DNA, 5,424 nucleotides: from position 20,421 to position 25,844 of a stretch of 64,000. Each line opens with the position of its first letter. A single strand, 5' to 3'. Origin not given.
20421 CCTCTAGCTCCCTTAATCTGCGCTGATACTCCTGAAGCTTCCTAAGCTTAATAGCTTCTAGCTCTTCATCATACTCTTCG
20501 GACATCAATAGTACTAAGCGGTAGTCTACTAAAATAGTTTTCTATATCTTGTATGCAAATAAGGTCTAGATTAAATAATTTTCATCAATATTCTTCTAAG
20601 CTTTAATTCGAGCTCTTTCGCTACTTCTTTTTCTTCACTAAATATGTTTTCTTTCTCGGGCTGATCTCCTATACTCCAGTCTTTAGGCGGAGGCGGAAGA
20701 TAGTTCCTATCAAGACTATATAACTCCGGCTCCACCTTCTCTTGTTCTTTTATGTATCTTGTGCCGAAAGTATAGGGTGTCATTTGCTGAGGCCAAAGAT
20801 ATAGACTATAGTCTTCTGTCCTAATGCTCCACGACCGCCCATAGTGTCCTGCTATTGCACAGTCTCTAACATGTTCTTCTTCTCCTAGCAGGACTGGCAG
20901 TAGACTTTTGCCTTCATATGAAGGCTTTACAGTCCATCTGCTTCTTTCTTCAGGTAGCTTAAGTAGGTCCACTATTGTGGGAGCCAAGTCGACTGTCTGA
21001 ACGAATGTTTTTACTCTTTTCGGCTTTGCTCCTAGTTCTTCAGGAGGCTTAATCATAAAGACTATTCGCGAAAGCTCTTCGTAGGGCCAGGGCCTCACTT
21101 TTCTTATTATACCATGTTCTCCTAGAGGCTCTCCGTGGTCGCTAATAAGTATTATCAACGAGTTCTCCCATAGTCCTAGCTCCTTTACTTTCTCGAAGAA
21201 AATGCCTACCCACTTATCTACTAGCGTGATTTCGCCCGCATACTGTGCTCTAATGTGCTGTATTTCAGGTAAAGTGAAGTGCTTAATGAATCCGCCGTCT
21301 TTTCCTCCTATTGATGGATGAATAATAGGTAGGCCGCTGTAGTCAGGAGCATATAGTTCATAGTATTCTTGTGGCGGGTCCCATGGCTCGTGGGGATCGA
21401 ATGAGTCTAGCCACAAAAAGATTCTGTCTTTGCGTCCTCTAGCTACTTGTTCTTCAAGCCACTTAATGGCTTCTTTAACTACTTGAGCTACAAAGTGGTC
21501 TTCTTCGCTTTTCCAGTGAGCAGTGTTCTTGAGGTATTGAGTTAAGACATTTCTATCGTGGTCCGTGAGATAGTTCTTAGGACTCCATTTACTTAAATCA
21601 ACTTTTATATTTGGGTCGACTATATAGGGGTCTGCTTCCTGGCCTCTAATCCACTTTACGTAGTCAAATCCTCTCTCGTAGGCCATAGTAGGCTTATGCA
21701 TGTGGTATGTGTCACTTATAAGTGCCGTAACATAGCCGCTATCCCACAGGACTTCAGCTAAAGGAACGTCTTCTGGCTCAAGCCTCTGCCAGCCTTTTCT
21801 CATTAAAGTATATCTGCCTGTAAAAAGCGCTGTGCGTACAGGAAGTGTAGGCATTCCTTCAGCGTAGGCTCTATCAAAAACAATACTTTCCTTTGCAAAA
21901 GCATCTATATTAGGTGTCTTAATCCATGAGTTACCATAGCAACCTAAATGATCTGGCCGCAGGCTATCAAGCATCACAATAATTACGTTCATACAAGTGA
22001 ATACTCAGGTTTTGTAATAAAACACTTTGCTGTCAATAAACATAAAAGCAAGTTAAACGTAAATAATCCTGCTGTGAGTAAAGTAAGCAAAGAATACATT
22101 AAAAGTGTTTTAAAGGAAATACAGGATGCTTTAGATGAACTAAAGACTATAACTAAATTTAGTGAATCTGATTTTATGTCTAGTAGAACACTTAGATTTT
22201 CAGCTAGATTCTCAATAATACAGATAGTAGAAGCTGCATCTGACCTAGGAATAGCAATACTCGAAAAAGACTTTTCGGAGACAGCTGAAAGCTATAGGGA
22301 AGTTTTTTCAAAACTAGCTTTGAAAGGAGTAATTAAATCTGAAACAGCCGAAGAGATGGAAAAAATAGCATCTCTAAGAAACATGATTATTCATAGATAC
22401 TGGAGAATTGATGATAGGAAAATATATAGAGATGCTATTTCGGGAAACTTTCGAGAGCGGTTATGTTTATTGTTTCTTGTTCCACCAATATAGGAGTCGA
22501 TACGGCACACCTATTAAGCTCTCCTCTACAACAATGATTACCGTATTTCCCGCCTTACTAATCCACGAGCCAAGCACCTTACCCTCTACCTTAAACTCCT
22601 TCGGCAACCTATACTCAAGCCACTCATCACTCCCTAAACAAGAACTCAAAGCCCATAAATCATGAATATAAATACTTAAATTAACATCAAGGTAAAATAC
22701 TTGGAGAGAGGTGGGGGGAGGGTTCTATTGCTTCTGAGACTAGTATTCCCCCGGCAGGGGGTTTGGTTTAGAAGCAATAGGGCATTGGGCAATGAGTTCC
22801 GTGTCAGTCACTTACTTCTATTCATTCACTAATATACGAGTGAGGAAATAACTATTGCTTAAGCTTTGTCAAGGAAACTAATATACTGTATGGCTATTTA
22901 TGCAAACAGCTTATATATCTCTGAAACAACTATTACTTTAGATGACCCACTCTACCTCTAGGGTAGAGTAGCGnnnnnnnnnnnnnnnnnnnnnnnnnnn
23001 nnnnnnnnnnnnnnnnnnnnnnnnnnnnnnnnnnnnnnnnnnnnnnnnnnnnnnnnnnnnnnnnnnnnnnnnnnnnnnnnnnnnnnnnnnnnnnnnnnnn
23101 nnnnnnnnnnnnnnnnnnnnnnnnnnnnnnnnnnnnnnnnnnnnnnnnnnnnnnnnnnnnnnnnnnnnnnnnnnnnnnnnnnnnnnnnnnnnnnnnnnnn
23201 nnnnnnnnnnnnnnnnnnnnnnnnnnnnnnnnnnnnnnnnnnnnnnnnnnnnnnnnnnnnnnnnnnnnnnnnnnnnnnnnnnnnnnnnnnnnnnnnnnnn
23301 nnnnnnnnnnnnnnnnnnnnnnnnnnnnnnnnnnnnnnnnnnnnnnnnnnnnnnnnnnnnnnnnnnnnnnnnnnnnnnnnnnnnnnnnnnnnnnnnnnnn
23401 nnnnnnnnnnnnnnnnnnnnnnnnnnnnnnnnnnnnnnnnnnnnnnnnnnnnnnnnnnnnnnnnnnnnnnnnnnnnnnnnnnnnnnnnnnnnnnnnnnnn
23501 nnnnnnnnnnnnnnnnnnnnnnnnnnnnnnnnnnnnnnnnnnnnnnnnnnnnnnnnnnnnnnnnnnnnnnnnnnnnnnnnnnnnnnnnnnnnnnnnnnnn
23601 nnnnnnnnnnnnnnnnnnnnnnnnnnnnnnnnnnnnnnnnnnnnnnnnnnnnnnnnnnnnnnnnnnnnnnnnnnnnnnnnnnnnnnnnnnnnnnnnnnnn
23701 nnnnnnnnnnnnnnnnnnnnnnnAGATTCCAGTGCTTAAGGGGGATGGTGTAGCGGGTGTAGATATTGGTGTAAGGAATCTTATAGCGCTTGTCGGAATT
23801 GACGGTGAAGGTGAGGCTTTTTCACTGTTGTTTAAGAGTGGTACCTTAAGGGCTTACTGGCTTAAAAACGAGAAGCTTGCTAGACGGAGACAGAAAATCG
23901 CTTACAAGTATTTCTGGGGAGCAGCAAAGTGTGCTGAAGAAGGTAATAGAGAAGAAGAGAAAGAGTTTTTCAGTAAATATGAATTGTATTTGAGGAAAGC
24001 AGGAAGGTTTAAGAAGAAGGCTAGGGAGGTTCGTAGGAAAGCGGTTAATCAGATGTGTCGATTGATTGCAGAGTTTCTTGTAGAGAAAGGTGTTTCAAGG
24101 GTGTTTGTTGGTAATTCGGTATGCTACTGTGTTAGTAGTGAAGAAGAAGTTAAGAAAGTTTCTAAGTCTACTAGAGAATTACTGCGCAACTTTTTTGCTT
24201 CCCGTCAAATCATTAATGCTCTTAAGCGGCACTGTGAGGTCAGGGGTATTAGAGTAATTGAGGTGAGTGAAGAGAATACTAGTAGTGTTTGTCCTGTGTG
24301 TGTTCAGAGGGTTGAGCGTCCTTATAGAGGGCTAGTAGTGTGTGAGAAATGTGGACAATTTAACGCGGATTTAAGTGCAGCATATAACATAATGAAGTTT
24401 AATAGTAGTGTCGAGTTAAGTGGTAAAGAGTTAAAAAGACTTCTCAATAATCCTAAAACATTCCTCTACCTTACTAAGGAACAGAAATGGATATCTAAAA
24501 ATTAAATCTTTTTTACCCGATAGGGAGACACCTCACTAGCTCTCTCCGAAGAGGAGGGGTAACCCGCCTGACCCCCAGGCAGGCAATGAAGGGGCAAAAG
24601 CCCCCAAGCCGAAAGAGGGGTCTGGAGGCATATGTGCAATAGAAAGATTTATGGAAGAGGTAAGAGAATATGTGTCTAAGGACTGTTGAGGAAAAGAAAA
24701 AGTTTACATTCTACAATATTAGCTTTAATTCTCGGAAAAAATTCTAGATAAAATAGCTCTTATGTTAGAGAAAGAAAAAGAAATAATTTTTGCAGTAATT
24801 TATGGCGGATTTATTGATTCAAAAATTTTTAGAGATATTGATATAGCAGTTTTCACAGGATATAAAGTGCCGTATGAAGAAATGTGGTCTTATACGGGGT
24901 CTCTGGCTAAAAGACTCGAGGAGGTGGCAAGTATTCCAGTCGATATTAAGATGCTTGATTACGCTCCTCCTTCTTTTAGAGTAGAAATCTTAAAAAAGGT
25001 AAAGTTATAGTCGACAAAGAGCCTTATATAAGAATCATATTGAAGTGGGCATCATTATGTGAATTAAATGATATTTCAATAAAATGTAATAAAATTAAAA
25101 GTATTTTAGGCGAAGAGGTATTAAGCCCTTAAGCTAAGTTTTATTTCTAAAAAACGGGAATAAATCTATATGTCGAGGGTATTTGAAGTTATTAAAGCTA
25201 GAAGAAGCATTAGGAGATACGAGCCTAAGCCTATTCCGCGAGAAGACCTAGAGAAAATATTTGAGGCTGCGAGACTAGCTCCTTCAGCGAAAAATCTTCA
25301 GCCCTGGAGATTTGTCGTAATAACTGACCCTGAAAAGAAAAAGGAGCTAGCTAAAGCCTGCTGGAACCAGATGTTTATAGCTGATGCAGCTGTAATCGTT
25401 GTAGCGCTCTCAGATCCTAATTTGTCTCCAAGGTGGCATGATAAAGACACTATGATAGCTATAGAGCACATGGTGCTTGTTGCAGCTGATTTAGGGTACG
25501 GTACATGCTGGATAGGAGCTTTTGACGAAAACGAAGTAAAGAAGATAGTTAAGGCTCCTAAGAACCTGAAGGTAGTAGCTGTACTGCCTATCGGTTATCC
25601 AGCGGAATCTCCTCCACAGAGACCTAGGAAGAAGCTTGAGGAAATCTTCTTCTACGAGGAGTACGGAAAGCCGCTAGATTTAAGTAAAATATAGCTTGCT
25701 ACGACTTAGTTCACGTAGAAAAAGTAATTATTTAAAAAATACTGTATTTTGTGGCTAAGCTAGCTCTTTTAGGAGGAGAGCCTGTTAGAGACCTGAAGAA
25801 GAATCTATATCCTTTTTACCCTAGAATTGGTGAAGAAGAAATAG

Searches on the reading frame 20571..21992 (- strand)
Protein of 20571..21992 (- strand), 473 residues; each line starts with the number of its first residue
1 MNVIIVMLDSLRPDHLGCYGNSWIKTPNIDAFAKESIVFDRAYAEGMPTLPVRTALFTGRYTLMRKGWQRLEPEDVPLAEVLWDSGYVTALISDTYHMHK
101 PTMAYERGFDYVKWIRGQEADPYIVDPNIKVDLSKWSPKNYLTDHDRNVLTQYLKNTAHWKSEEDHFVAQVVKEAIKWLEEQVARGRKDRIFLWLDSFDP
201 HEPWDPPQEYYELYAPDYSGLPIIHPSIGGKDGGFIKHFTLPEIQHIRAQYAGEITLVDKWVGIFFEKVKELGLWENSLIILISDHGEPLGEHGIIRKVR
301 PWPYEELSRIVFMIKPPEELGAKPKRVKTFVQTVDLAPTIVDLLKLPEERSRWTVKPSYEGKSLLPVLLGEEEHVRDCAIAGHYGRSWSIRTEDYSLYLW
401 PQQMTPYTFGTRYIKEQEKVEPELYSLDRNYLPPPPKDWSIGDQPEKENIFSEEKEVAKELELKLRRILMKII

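Call 20: search_protein_families(library=pfam, proteins=[window:20571-21992:-], max_evalue=0.001)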
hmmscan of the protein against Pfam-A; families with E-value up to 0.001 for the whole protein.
window:20571-21992:- (473 aa): 3 families
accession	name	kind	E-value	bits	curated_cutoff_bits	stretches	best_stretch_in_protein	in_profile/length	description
PF00884.28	Sulfatase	-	3.3e-39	135.4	25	1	2-344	2-299/301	Sulfatase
PF01663.27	Phosphodiest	-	4.4e-09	36.8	23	1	136-287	109-220/342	Type I phosphodiesterase / nucleotide pyrophosphatase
PF16347.10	SGSH_C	-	8.2e-05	23.2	29.3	1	291-397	1-106/154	N-sulphoglucosamine sulphohydrolase, C-terminal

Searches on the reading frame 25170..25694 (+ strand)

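Call 20: search_protein_families(library=pfam, proteins=[window:25170-25694:+], max_evalue=0.001)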
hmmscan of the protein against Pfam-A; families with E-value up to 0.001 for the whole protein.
window:25170-25694:+ (174 aa): 2 families
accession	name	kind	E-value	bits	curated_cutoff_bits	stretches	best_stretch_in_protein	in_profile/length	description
PF00881.29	Nitroreductase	-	1.8e-39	136.1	23.5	2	8-74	1-67/167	Nitroreductase family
PF14512.11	TM1586_NiRdase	-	2.3e-20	73.6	27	2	98-165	88-154/215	Putative TM nitroreductase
